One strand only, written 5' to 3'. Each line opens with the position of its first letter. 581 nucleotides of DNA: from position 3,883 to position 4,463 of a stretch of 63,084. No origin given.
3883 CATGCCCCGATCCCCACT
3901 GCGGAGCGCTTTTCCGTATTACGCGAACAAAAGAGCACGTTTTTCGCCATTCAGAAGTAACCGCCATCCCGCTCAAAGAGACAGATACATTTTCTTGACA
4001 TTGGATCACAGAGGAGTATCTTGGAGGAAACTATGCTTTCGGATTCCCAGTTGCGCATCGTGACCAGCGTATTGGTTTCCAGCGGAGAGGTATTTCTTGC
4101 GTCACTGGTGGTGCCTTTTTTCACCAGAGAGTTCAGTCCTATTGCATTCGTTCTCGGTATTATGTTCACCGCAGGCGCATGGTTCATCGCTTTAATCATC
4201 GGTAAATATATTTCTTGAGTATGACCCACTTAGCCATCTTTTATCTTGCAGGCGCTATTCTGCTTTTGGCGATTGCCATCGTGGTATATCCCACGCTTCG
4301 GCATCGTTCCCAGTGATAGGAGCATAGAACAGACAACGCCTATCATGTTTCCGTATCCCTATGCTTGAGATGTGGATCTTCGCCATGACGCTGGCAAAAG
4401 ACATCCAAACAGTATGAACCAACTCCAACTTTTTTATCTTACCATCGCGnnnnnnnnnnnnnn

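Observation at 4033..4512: Micro-membrane-protein cassette, copy A: a 61-aa two-TM protein plus two paralogous ~32-aa single-TM peptides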

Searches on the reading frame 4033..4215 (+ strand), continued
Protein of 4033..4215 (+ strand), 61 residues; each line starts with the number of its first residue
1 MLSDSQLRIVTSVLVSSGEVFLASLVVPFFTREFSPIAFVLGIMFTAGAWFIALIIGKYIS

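Call 85: predict_structure(alignment_id=A6)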
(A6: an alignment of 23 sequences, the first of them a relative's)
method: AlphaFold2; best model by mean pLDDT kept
length: 61 residues; sequences in the alignment: 23
mean_pLDDT: 93.3   pTM: 0.72
mean pLDDT of the five models: 93.3, 92.9, 92.9, 92.2, 91.0
residues with pLDDT >= 90: 53; 70-90: 7; 50-70: 1; < 50: 0
segments of 3 or more residues with pLDDT < 50: none
pLDDT, mean of each block of 10 residues (from residue 1): 92 97 93 92 97 92 64
secondary structure, 60 per line:
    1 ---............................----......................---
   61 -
elements in order: H4-31 H36-57

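Call 90: fold_search(model_id=the predicted structure, library=pdb)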
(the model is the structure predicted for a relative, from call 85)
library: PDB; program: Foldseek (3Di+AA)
matches with E <= 10: 26; with E <= 0.001: 0
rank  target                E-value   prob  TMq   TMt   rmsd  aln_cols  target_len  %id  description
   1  5me8_A                3.7e+00  0.72  0.78  0.46   1.5        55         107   13  N-terminal domain of the human tumor suppressor ING5 (released 2018-03-14)
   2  8xgo_A                4.8e+00  0.09  0.34  0.07   9.1        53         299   13  a peptide receptor complex structure (released 2024-10-30)
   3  5mto_A                5.4e+00  0.54  0.76  0.46   1.6        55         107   13  N-terminal domain of the human tumor suppressor ING5 C19S mutant (released 2018-02-28)
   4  8qaf                  5.4e+00  0.18  0.52  0.53   3.4        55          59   13  X-ray crystal structure of a de novo designed single-chain antiparallel 8-helix coiled-coil alpha-helical barrel, sc-apC (released 2024-07-03)
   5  4afl_E                5.8e+00  0.54  0.76  0.48   1.6        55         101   13  The crystal structure of the ING4 dimerization domain reveals the functional organization of the ING family of chromat (released 2012-02-22)
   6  2p22_B                5.8e+00  0.44  0.76  0.54   2.6        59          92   10  Structure of the Yeast ESCRT-I Heterotetramer Core (released 2007-06-05)
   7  3l9f_A                6.1e+00  0.60  0.83  0.32   1.1        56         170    9  The Crystal Structure of smu.1604c from Streptococcus mutans UA159 (released 2011-01-05)
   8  8b6f_BV               6.1e+00  0.35  0.66  0.35   3.4        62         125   16  Cryo-EM structure of NADH:ubiquinone oxidoreductase (complex-I) from respiratory supercomplex of Tetrahymena thermoph (released 2023-03-29)
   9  6h2f_F                6.1e+00  0.08  0.38  0.12   4.8        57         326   23  Structure of the pre-pore AhlB of the tripartite alpha-pore forming toxin, AHL, from Aeromonas hydrophila. (released 2019-07-10)
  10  8uoz_MODEL_1_B        6.9e+00  0.38  0.70  0.42   1.8        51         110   16  EmrE structure in the TPP-bound state (WT/E14Q heterodimer) (released 2024-05-29)
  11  7tgh_R                7.4e+00  0.28  0.64  0.35   3.4        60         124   10  Cryo-EM structure of respiratory super-complex CI+III2 from Tetrahymena thermophila (released 2022-04-06)
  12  6s7o_C                7.4e+00  0.25  0.66  0.54   2.9        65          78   15  Cryo-EM structure of human oligosaccharyltransferase complex OST-A (released 2019-12-18)
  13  6wv5                  7.4e+00  0.14  0.50  0.12   2.7        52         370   15  Human VKOR C43S mutant with vitamin K1 epoxide (released 2020-11-11)
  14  6h2f_J                7.4e+00  0.08  0.43  0.12   4.3        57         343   21  Structure of the pre-pore AhlB of the tripartite alpha-pore forming toxin, AHL, from Aeromonas hydrophila. (released 2019-07-10)
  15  6h2f_C                7.4e+00  0.06  0.36  0.11   4.9        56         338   21  Structure of the pre-pore AhlB of the tripartite alpha-pore forming toxin, AHL, from Aeromonas hydrophila. (released 2019-07-10)
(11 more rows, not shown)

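Call 96: search_protein_families(library=pfam, alignment_id=A10, max_evalue=0.00001)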
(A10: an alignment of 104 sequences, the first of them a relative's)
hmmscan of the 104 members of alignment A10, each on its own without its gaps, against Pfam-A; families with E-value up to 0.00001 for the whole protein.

A. member 1, L011:1076-1915:+ (280 aa): 1 family
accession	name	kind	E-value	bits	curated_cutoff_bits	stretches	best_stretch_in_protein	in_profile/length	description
PF03437.21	BtpA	-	4.9e-59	200.3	30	1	18-250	5-237/254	BtpA family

B. families by the number of members that match (of 104 scanned): 84 families (the first 25 are shown)
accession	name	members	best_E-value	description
PF18014.7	Acetyltransf_18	3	6.3e-34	Acetyltransferase (GNAT) domain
PF00271.37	Helicase_C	3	6.2e-33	Helicase conserved C-terminal domain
PF00565.23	SNase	3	4.8e-15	Staphylococcal nuclease homologue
PF00583.31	Acetyltransf_1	3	7.9e-13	Acetyltransferase (GNAT) family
PF13673.13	Acetyltransf_10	3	1.3e-06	Acetyltransferase (GNAT) domain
PF06418.20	CTP_synth_N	2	9.7e-103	CTP synthase N-terminus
PF00557.29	Peptidase_M24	2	4.6e-59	Metallopeptidase family M24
PF00270.35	DEAD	2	5e-47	DEAD/DEAH box helicase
PF00575.29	S1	2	3.1e-46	S1 RNA binding domain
PF02661.23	Fic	2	1e-25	Fic/DOC family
PF08282.18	Hydrolase_3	2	5.1e-23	haloacid dehalogenase-like hydrolase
PF01321.24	Creatinase_N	2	3.9e-22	Creatinase/Prolidase N-terminal domain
PF00293.34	NUDIX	2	1.3e-20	NUDIX domain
PF01541.30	GIY-YIG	2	4.6e-18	GIY-YIG catalytic domain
PF02163.28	Peptidase_M50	2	9.1e-17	Peptidase family M50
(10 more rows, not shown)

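Call 98: list_cluster_members(proteins=[P0110, P0113, P0130, P0141, P0166, P0183, P0193, P0208, P0221, P0235])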
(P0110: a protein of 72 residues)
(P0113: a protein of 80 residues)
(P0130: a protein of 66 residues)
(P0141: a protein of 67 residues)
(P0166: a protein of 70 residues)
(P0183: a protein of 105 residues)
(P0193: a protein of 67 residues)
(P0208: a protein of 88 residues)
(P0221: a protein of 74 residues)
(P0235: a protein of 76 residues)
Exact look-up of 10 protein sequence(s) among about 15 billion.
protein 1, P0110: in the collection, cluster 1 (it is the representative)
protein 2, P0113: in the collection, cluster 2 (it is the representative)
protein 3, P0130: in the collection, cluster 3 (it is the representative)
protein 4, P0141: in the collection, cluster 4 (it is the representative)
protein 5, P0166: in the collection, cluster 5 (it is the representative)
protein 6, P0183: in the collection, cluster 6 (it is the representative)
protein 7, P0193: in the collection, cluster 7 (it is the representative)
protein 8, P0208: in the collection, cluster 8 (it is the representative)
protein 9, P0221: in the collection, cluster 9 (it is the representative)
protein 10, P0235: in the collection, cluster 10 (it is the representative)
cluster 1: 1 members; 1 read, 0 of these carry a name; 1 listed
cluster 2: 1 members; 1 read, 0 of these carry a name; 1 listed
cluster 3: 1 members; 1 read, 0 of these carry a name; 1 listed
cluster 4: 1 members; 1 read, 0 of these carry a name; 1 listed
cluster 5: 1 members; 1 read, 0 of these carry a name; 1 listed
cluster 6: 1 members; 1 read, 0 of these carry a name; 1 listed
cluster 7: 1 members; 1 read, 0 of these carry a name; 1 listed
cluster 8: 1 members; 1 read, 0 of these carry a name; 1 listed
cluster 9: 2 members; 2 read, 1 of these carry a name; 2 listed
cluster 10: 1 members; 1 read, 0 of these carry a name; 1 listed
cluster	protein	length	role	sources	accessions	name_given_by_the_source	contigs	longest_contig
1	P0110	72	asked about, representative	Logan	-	-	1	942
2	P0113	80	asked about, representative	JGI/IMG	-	-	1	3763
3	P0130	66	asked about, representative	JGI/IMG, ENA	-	-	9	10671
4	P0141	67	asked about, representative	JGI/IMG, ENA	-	-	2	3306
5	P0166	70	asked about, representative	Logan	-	-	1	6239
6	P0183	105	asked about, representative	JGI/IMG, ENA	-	-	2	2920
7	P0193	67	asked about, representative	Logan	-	-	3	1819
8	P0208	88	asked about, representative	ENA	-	-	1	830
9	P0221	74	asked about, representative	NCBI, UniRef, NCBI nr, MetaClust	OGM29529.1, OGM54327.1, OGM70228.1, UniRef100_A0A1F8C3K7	hypothetical protein A2630_00865 [Candidatus Woesebacteria bacterium ... | Amino acid transporter transmembrane domain-containing protein n=1 Tax=Candidatus ... | MAG: hypothetical protein A2630_00865 [Candidatus Woesebacteria bacterium ...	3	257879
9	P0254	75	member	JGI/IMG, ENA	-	-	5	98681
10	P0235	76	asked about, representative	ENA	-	-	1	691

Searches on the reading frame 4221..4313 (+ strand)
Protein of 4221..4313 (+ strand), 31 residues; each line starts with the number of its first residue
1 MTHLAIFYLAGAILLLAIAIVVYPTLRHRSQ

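Call 7: search_protein_families(library=pfam, max_evalue=10, proteins=[window:4221-4313:+])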
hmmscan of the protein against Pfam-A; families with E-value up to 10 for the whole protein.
seq(31 aa): 0 families

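Call 8: search_protein_families(library=ncbifam, max_evalue=10, proteins=[window:4221-4313:+])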
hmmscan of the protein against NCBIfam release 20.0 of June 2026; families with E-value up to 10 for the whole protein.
seq(31 aa): 2 families
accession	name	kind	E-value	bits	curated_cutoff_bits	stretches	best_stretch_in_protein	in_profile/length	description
NF005164.0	PRK06638.1-4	equivalog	0.014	14.7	154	1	3-30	147-174/211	NADH-quinone oxidoreductase subunit J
TIGR03142.1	cytochro_ccmI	equivalog_domain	0.12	12.7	29.3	1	8-30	4-26/118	c-type cytochrome biogenesis protein CcmI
